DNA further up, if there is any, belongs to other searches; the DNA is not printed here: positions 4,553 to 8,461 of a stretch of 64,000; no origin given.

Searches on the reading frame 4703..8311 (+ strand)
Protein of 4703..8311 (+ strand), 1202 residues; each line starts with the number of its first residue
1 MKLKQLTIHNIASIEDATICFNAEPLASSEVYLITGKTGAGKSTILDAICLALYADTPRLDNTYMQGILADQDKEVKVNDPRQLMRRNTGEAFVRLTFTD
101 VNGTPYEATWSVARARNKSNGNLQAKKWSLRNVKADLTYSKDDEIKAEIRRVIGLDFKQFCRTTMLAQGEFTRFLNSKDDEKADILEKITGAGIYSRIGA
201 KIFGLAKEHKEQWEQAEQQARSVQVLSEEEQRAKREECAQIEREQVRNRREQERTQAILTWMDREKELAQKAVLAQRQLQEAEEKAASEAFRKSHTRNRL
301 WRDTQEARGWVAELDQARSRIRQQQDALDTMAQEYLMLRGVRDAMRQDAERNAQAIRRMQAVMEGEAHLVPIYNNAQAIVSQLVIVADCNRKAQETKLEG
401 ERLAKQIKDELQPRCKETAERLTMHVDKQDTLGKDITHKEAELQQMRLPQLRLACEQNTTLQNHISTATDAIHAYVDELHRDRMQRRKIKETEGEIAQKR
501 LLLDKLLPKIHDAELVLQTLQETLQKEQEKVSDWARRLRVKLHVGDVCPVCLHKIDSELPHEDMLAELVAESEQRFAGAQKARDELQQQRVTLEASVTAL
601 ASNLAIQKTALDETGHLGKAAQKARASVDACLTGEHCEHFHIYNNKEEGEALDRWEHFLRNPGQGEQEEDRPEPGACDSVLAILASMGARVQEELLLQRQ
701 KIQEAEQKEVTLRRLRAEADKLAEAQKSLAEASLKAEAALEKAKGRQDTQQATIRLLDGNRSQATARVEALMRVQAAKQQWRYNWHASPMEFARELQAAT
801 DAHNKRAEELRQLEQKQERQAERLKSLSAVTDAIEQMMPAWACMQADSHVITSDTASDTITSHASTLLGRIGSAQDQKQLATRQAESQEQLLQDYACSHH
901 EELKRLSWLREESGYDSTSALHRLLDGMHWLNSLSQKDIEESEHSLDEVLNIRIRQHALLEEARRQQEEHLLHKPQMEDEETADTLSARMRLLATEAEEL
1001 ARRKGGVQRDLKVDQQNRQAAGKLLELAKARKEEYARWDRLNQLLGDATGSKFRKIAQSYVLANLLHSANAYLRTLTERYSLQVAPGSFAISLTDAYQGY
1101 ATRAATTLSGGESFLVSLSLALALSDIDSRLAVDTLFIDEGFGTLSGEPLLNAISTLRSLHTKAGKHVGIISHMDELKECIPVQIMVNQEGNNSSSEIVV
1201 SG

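Call 58: search_protein_families(library=pfam, proteins=[window:4703-8311:+], max_evalue=0.00001)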
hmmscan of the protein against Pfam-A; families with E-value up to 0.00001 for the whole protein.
window:4703-8311:+ (1202 aa): 4 families
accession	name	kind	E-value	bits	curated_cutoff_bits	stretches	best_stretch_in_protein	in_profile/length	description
PF13476.12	AAA_23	-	4.2e-28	99.8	27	1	5-245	1-193/201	AAA domain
PF02463.25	SMC_N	-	7.2e-10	39.1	40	1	3-1127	2-156/220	RecF/RecN/SMC N terminal domain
PF13555.12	AAA_29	-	1.8e-07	31.2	27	1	27-57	20-50/61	P-loop containing region of AAA domain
PF13558.12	SbcC_Walker_B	-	4.8e-06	27.2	27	0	1101-1158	26-89/90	SbcC/RAD50-like, Walker B motif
